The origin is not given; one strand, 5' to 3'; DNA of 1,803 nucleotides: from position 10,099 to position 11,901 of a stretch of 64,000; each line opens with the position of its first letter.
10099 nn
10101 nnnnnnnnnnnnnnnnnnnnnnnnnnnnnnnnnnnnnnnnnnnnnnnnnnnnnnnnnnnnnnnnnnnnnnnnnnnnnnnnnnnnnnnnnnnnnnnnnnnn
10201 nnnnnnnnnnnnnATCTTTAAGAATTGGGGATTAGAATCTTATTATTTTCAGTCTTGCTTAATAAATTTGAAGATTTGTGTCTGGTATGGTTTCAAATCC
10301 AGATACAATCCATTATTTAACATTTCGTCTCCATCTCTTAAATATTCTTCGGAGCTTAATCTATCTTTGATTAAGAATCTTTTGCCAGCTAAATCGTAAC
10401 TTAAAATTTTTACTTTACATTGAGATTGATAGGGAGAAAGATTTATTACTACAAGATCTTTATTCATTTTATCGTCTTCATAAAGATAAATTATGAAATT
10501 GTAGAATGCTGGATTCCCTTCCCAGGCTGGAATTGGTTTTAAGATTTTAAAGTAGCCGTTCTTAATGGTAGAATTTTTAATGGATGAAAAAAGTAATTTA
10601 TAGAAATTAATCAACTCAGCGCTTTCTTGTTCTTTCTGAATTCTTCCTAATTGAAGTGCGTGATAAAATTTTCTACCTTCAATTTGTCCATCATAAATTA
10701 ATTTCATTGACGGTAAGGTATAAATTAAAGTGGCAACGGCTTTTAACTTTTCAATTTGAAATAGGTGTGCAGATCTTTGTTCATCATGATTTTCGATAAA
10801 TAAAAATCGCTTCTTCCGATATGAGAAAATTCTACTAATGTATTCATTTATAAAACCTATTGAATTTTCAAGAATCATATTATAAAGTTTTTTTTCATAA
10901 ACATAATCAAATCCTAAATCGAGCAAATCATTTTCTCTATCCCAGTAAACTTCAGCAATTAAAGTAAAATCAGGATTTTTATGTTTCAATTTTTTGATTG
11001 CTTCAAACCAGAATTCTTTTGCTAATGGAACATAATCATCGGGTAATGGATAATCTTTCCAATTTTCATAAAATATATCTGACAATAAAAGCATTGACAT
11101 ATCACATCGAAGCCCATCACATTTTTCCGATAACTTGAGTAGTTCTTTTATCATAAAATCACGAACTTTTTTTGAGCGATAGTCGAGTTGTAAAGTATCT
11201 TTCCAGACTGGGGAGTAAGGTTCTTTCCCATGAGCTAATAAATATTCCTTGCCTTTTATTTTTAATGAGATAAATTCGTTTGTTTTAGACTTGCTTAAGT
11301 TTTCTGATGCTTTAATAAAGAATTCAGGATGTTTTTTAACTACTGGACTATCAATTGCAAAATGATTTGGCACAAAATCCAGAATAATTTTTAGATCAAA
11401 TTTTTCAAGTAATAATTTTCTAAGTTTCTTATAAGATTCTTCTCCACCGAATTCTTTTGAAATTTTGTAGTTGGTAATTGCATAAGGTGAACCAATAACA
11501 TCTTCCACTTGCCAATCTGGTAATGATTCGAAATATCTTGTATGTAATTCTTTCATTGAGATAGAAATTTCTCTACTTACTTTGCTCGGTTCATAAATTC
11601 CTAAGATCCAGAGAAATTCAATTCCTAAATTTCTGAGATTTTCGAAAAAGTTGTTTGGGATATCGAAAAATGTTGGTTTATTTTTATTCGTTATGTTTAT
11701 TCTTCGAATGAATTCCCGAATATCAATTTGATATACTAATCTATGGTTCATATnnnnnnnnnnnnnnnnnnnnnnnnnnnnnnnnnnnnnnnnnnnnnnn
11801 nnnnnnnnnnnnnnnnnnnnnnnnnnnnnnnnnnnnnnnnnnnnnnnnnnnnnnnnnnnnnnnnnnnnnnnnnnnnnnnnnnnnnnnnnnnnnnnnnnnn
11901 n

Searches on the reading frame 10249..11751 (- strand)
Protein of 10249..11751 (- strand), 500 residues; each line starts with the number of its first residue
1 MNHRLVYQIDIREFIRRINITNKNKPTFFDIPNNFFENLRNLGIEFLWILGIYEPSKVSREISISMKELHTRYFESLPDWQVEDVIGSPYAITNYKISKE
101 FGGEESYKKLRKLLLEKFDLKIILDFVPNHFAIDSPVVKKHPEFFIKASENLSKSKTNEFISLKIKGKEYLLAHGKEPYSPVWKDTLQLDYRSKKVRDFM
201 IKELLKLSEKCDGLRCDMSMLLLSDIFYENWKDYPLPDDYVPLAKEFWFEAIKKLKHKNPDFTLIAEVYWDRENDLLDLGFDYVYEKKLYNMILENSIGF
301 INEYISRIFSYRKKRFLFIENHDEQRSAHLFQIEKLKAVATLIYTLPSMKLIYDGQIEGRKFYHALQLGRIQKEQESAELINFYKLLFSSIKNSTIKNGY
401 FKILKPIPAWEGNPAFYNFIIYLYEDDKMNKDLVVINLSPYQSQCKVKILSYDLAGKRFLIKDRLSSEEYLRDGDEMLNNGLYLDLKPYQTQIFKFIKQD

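Call 3: search_protein_families(library=pfam, proteins=[window:10249-11751:-])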
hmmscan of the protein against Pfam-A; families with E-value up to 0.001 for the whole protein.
window:10249-11751:- (500 aa): 1 family
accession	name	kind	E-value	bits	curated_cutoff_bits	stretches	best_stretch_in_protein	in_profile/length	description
PF00128.31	Alpha-amylase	-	5.3e-15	56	22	1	39-359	28-355/446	Alpha amylase, catalytic domain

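Call 40: search_protein_families(library=ncbifam, proteins=[window:10249-11751:-], max_evalue=0.00001)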
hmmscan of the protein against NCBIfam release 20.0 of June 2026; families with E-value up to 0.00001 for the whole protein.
window:10249-11751:- (500 aa): 1 family
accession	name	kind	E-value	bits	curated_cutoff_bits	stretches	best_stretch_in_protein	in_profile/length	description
NF041321.1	Alpha-amyl_MalA_Halo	equivalog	2.6e-14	52.6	875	1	90-362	314-557/666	alpha-amylase MalA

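Call 89: search_solved_structures(query=window:10249-11751:-, max_evalue=0.001)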
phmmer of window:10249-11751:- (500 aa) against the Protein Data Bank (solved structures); distinct sequences matched with E-value up to 0.001: 6.
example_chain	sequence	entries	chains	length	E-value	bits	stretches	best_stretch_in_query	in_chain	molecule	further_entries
4gkl_A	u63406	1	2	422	2.9e-14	55.8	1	85-149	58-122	Alpha-amylase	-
3dhu_A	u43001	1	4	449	1.7e-12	49.9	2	84-150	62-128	Alpha-amylase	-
5a2a_A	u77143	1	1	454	3.8e-05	25.7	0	94-138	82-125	APO FORM OF ANOXYBACILLUS ALPHA-AMYLASES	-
5a2b_A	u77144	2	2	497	4.7e-05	25.4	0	94-138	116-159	ANOXYBACILLUS ALPHA-AMYLASE | ALPHA-AMYLASE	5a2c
4e2o_A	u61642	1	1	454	0.00022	23.1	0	243-356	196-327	Alpha-amylase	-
6k5p_A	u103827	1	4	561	0.00043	22.2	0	94-236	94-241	Binary toxin receptor protein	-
